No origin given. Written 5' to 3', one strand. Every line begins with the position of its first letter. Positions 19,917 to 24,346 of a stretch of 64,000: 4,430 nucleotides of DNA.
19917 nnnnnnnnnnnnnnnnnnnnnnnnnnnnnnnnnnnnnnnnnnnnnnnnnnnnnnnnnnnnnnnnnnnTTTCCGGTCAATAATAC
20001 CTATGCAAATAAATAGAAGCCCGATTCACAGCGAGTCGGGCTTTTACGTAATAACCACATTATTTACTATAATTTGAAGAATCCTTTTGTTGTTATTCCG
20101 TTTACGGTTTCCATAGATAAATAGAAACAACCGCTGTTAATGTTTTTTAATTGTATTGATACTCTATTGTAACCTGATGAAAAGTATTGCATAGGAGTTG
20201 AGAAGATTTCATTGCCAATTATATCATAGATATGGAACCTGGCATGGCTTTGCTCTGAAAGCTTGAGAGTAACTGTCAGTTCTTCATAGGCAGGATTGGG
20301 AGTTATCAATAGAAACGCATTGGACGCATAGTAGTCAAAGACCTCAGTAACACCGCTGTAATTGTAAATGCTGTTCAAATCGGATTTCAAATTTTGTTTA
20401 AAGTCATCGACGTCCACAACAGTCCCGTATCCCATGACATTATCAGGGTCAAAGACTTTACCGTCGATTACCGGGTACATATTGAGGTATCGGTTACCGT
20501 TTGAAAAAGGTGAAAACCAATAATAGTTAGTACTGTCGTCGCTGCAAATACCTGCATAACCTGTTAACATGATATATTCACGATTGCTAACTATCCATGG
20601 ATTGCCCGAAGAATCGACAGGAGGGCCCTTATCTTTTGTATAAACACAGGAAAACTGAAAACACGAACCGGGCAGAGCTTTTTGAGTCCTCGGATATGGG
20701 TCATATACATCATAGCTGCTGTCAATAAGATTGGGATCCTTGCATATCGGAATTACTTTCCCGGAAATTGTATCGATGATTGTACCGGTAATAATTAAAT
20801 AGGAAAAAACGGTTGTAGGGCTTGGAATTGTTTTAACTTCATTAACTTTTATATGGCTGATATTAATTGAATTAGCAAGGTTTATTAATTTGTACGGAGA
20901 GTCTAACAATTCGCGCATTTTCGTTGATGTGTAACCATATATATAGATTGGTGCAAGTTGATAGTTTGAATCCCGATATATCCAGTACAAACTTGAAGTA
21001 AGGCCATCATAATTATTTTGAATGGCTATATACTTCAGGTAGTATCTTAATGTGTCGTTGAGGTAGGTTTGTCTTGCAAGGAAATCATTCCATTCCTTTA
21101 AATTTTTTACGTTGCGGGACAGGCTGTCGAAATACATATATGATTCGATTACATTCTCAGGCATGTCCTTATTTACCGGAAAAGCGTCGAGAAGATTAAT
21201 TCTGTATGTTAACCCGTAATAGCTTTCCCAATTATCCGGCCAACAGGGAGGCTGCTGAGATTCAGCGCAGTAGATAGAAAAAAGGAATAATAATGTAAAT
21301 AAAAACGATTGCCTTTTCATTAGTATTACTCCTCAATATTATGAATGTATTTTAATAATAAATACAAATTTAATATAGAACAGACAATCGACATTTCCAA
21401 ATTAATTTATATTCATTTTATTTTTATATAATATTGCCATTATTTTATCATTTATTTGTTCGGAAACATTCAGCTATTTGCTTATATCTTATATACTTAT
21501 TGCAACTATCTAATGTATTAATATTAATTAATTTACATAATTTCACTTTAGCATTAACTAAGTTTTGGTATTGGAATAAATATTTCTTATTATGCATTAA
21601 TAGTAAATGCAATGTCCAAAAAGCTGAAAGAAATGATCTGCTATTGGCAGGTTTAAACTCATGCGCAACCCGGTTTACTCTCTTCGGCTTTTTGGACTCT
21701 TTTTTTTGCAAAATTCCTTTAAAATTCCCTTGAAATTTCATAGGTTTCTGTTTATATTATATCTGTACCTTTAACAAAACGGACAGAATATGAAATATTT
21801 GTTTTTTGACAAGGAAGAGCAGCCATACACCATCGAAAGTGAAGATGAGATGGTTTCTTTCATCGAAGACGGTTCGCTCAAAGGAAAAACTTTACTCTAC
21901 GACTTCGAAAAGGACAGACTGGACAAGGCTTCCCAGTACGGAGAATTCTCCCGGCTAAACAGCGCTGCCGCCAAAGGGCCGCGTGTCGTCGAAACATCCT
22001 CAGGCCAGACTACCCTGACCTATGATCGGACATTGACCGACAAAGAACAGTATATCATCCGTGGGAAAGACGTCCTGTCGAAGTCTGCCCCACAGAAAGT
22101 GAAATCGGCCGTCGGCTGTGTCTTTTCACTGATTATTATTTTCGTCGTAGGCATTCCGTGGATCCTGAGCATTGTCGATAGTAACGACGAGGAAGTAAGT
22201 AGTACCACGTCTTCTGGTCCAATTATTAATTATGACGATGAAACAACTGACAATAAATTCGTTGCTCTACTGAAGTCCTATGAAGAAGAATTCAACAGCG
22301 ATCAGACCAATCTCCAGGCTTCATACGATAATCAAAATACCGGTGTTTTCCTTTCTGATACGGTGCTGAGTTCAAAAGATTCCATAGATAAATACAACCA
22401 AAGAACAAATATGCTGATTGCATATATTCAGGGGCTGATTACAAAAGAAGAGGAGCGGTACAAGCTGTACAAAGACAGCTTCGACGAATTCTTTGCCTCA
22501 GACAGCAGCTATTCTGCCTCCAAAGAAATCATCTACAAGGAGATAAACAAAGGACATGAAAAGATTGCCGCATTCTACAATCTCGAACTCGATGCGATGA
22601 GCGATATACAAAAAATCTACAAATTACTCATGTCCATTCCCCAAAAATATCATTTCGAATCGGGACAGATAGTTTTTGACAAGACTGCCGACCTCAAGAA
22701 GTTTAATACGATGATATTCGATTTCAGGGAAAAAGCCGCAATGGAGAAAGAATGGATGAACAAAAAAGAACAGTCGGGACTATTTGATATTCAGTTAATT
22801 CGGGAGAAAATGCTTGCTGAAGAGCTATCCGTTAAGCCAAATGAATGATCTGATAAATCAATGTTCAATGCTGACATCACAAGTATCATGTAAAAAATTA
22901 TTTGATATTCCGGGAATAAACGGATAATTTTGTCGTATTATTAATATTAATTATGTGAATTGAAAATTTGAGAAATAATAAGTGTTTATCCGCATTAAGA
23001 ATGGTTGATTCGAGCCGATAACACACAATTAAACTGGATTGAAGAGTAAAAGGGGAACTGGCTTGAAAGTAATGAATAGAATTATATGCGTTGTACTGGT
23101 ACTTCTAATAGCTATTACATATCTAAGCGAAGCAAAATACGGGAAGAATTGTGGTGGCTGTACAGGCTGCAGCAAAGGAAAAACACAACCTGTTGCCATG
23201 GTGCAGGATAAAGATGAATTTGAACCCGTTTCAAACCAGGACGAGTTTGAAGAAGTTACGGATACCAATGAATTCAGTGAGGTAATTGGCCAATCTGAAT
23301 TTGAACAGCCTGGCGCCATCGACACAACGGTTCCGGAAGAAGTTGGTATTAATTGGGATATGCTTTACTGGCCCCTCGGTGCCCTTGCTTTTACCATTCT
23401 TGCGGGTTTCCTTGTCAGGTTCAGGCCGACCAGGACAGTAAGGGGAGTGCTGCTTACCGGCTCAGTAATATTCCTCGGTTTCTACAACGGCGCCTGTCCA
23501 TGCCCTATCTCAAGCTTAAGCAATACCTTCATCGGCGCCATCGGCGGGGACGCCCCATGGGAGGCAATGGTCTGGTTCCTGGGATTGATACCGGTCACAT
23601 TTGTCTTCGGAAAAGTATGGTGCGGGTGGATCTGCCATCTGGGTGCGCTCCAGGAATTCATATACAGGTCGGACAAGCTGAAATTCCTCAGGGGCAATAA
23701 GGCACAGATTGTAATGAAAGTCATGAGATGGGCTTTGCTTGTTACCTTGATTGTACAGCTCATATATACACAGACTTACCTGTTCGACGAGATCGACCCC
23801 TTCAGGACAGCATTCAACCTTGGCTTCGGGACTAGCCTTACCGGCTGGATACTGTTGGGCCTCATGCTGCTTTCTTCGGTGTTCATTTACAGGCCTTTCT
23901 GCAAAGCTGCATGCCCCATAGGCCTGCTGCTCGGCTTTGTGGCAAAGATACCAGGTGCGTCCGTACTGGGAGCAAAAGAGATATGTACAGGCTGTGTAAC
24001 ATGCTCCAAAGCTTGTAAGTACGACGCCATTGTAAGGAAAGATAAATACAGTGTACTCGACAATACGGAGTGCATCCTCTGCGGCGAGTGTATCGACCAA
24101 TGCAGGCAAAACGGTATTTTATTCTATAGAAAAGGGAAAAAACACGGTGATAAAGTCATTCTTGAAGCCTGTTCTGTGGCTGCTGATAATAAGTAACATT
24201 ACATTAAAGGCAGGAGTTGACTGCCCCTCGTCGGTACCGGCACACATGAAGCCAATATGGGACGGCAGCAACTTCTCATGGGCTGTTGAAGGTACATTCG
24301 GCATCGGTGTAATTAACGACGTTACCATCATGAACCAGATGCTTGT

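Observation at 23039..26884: NapH-like membrane polyferredoxin + outer-membrane beta-barrel + Tat-exported 12x[4Fe-4S] polyferredoxin: candidate iron-sulfur trans-envelope electron conduit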

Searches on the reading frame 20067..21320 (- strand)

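Call 3: search_protein_families(library=pfam, proteins=[window:20067-21320:-], max_evalue=0.01)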
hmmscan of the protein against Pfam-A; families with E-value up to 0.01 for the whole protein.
window:20067-21320:- (417 aa): 1 family
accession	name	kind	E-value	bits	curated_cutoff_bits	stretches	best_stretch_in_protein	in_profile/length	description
PF18962.6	Por_Secre_tail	-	1.1e-07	32.5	27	1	341-412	3-71/75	Secretion system C-terminal sorting domain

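Call 4: search_protein_families(library=ncbifam, proteins=[window:20067-21320:-], max_evalue=0.01)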
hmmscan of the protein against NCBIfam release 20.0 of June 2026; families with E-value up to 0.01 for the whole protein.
window:20067-21320:- (417 aa): 2 families
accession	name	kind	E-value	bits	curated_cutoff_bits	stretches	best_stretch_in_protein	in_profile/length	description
NF038113.1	T9SSA_dep_M36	equivalog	1e-05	23.9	885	1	332-407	789-859/869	T9SS-dependent M36 family metallopeptidase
TIGR04183.1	Por_Secre_tail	domain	3.4e-05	23.7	23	1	339-414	1-69/72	T9SS type A sorting domain-containing protein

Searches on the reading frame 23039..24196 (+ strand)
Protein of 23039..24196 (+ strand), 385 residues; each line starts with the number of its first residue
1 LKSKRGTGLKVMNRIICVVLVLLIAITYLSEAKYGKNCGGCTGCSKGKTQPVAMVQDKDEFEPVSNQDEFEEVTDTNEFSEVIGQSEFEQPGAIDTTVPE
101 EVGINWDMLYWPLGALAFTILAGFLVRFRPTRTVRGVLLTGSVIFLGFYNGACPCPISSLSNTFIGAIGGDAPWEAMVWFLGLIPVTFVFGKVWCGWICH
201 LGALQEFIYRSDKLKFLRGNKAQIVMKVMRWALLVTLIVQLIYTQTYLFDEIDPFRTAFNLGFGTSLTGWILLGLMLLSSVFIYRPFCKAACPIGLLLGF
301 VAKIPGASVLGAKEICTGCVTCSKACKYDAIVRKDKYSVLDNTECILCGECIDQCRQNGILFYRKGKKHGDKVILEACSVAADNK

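Call 3: search_protein_families(library=pfam, proteins=[window:23039-24196:+], max_evalue=0.01)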
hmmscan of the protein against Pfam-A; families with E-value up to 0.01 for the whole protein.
window:23039-24196:+ (385 aa): 5 families
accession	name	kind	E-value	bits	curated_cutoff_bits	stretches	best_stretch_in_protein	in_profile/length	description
PF12801.12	Fer4_5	-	1.2e-13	51.3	22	2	174-214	3-45/48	4Fe-4S binding domain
PF13187.11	Fer4_9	-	5.3e-06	26.8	27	1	316-358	2-50/52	4Fe-4S dicluster domain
PF12838.12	Fer4_7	-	0.00017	22.4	27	1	316-356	2-49/52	4Fe-4S dicluster domain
PF00037.32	Fer4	-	0.0032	17.7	21.1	1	340-358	3-21/24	4Fe-4S binding domain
PF13237.11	Fer4_10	-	0.0051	17.2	25.5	1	313-355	6-52/53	4Fe-4S dicluster domain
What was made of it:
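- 23621..23917 (+): NapH-type membrane-proximal Cys motifs of g1: CGWICH (23621-23638) and CKAACP (23900-23917). They match PF12801 (call 3).
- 23984..24103 (+): C-terminal 2x[4Fe-4S] ferredoxin domain of g1, predicted to be cytoplasmic. Fer4_9 and Fer4_7 hits (call 3).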

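Call 4: search_protein_families(library=ncbifam, proteins=[window:23039-24196:+], max_evalue=0.01)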
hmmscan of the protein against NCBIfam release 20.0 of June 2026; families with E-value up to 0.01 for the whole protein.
window:23039-24196:+ (385 aa): 34 families (the best 25 are shown)
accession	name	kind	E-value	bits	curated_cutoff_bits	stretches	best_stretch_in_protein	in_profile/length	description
TIGR02163.1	napH_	subfamily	2.8e-22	79.5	213.05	1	188-361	75-252/255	NapH/MauN family ferredoxin-type protein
NF007013.0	PRK09477.1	equivalog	6e-20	71.5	234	1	188-365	98-279/286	quinol dehydrogenase ferredoxin subunit NapH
NF046105.1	TransRegNosR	equivalog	7.1e-16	57.6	1000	1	123-351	422-661/680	transcriptional regulator NosR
NF043069.1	T4HPD_activ_SAM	equivalog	3.4e-09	36.5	425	1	312-359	49-96/299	trans-4-hydroxy-L-proline dehydratase activase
NF040770.1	hetero_SS_HdrA2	exception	8.2e-08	30.8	1100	1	312-362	575-625/777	CoB-CoM heterodisulfide reductase HdrA2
NF043039.1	HgcAB_like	equivalog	1.5e-07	31.3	285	1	195-360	185-349/350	HgcAB-like fusion protein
NF038196.1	ferrodoxin_EFR1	subfamily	3.6e-07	30.5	75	1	312-369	182-238/242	EFR1 family ferrodoxin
NF005504.0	PRK07118.1-3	equivalog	3.9e-07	29.7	437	1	313-361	218-266/293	Fe-S cluster domain-containing protein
NF007382.0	PRK09898.1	equivalog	6.9e-07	29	213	1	285-357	128-195/208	ferredoxin-like protein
NF041891.1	hdrA_Methbact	equivalog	2e-06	26.3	1300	1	313-361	571-619/762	ferredoxin:CoB-CoM heterodisulfide reductase subunit HdrA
TIGR00402.1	napF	equivalog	2.2e-06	27.7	102.2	1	315-365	36-88/149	ferredoxin-type protein NapF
NF005505.0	PRK07118.1-4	equivalog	5.8e-06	26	378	1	315-360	217-262/265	Fe-S cluster domain-containing protein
TIGR03294.1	FrhG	equivalog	6.1e-06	26.1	245.5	1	313-357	173-217/228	coenzyme F420 hydrogenase subunit gamma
NF041836.1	rnfB_Methano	equivalog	1e-05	25.1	445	1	314-360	216-262/265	Rnf electron transport complex subunit RnfB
TIGR04105.1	FeFe_hydrog_B1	subfamily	1e-05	24.4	450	1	314-362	111-161/462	monomeric [FeFe] hydrogenase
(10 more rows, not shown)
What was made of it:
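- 23072..24196 (+): g1: NapH-superfamily (PF12801) inner-membrane FeS protein, 374 aa. An alternative TTG start lies at 23039. Pfam and NCBIfam hits (calls 3, 4).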

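Call 40: search_solved_structures(query=window:23072-24193:+, max_evalue=1, show_alignments=1)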
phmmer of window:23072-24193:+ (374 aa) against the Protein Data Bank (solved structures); distinct sequences matched with E-value up to 1: 64 (the best 60 are shown).
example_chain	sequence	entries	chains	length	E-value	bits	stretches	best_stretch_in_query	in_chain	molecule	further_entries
9eri_B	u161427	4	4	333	9.1e-07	31.4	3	302-350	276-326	Na(+)-translocating ferredoxin:NAD(+) oxidoreductase complex subunit B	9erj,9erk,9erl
7qv7_D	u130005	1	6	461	3.6e-05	26.1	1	302-348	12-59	Hydrogen dependent carbon dioxide reductase subunit HydA2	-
6fah_A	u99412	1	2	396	4.3e-05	25.8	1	302-350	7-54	Caffeyl-CoA reductase-Etf complex subunit CarE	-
8a8o_C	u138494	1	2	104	4.5e-05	25.8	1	302-359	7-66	Beta-subunit of the PAPS reductase from Methanothermococcus thermolithotrophicus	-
9g03_E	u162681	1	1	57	0.00023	23.5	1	303-345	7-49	Ferredoxin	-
9sfi_T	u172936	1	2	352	0.00029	23.1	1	301-362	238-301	4Fe-4S ferredoxin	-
8ahx_B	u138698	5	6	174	0.00088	21.5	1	303-351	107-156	Ion-translocating oxidoreductase complex subunit B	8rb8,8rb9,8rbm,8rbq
9mqx_B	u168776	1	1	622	0.0014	20.9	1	291-356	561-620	NADH:ubiquinone oxidoreductase, NADH-binding (51 kD) subunit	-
7p5h_B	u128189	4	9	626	0.0014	20.8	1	244-345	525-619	Fe-hydrogenase, subunit beta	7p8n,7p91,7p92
7npa_A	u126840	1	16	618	0.0023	20.1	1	302-348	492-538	Coenzyme F420-dependent sulfite reductase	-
9n5u_B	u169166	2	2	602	0.0029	19.8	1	302-359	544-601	NfnB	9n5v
8bj7_A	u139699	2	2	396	0.0037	19.5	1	304-350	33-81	Periplasmic [Fe] hydrogenase large subunit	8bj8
9gnk_A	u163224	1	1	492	0.0038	19.4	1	304-350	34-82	Periplasmic [Fe] hydrogenase large subunit,Periplasmic [Fe] hydrogenase small subunit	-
8ryh_A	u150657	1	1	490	0.004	19.4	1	304-350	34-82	Periplasmic [Fe] hydrogenase large subunit,Periplasmic [Fe] hydrogenase small subunit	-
8ru6_B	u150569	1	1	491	0.004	19.4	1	304-350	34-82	Periplasmic [Fe] hydrogenase large subunit,CpI,Periplasmic [Fe] hydrogenase small subunit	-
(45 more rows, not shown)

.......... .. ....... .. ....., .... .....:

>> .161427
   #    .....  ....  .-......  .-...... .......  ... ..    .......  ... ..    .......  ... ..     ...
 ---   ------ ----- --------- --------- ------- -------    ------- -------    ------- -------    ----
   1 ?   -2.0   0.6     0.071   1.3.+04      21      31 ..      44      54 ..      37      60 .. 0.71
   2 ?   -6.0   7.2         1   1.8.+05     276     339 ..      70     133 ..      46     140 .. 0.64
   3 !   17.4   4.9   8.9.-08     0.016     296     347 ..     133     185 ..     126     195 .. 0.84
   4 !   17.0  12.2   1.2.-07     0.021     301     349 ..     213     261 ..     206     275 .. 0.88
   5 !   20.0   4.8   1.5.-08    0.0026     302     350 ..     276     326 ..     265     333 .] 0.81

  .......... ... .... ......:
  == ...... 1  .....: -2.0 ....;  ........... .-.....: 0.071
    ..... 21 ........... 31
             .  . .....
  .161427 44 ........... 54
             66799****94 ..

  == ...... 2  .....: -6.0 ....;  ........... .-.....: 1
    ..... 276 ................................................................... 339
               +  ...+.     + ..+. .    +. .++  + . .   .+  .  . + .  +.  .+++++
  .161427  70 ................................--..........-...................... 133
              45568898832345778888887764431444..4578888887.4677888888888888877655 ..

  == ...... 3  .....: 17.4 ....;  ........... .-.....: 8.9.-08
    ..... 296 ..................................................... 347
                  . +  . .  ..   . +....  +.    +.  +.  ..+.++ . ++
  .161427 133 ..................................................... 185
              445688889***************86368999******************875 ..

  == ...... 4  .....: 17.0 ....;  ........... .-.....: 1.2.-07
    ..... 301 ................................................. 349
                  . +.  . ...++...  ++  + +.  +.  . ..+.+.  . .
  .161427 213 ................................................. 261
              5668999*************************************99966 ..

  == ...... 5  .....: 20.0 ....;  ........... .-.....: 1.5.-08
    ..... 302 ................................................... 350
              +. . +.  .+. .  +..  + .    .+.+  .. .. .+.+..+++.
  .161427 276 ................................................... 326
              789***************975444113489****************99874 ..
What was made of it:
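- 23984..24103 (+): The best PDB matches are the ferredoxin domains of RnfB (call 40).
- The cytoplasmic end of g1 is a ferredoxin domain most similar to RnfB (call 40).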
